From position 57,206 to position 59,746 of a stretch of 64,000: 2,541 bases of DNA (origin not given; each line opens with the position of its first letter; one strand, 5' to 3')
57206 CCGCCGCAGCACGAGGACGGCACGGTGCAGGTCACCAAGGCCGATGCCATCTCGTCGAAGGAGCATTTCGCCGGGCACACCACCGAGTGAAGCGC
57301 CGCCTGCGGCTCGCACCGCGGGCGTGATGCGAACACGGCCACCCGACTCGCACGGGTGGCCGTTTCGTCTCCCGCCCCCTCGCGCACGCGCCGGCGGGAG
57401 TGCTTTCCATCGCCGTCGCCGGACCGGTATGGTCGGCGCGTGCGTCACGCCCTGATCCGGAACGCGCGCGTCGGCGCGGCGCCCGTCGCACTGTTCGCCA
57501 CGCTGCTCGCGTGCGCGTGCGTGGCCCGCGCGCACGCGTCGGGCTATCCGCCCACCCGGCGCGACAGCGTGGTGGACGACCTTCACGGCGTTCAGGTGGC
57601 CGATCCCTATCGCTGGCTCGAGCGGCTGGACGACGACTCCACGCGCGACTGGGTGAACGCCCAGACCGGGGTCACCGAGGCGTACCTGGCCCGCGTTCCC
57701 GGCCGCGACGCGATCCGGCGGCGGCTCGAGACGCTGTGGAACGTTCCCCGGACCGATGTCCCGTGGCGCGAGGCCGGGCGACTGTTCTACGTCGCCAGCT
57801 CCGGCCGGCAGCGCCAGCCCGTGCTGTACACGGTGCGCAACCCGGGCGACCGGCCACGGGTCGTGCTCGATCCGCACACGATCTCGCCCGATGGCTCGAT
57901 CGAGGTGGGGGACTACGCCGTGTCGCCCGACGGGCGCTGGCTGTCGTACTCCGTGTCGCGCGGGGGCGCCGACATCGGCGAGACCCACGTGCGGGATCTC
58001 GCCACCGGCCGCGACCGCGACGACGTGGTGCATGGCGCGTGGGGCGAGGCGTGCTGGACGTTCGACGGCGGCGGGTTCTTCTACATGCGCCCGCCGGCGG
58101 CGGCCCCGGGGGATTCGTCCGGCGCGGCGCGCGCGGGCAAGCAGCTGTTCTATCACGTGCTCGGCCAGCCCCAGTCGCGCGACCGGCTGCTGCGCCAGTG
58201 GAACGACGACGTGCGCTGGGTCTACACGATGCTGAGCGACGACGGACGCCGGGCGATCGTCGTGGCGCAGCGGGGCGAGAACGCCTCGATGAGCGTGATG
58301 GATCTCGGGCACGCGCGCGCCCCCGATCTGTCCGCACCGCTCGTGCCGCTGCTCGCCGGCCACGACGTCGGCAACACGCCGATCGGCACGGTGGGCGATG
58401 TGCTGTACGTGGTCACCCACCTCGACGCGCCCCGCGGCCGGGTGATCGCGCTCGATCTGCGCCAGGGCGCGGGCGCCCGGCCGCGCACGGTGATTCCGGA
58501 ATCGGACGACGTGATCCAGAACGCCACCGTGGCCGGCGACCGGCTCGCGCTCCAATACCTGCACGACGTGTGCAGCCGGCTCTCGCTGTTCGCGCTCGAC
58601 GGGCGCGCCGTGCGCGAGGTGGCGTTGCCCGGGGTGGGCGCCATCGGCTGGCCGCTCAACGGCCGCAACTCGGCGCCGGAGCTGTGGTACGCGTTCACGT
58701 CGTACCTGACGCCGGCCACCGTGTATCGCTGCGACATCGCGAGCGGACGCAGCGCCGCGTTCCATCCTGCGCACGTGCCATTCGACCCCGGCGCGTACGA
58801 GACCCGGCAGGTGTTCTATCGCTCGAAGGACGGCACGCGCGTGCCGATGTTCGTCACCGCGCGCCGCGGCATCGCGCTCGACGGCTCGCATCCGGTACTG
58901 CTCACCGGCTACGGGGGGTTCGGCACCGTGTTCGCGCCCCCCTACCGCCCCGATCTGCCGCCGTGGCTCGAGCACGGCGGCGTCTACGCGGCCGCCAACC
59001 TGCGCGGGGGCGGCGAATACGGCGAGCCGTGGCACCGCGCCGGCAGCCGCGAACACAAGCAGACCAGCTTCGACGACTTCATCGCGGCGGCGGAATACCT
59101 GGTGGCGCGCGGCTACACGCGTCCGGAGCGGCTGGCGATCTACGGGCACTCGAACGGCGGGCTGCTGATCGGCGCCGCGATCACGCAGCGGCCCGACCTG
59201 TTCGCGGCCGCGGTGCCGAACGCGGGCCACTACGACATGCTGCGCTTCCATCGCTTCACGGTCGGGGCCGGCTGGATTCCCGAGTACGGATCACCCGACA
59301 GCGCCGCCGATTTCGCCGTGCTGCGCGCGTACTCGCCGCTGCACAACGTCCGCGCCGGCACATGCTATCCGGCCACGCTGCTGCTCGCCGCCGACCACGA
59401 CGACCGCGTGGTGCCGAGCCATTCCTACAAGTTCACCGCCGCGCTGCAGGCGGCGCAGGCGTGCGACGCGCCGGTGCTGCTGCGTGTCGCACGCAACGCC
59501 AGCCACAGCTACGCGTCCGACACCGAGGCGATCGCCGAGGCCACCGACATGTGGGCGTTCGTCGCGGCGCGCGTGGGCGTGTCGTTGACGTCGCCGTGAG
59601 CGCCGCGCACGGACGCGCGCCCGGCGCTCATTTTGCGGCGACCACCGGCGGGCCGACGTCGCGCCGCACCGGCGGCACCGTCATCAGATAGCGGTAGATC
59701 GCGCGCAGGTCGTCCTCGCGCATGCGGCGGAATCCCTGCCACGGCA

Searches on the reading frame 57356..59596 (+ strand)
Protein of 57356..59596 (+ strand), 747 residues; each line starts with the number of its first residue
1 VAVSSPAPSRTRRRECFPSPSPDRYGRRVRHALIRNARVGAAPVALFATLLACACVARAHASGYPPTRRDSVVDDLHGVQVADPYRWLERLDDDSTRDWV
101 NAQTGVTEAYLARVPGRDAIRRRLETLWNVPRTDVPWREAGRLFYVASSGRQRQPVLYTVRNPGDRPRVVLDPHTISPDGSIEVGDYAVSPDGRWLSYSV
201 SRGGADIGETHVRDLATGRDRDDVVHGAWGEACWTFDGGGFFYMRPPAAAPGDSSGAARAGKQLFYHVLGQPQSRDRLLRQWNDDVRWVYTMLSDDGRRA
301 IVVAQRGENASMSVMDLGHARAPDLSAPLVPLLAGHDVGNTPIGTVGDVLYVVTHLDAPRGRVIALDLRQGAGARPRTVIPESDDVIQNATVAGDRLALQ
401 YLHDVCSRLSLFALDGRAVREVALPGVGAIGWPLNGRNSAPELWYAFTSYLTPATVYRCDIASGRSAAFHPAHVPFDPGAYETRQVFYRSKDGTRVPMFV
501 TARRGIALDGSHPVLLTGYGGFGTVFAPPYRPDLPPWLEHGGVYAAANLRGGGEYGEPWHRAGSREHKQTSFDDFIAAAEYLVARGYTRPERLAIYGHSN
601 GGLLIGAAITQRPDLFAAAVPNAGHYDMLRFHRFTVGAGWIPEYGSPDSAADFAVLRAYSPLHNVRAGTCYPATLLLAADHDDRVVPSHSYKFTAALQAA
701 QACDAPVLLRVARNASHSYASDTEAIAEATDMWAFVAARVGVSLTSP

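Call 50: search_protein_families(library=pfam, proteins=[window:57356-59596:+], max_evalue=0.0001)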
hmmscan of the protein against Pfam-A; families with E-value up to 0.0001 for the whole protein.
window:57356-59596:+ (747 aa): 2 families
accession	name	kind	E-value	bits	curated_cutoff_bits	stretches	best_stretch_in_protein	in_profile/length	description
PF02897.21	Peptidase_S9_N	-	1.6e-83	281.2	24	1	65-467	1-409/414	Prolyl oligopeptidase, N-terminal beta-propeller domain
PF00326.27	Peptidase_S9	-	5.4e-57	193.2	22.6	1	537-739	9-209/213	Prolyl oligopeptidase family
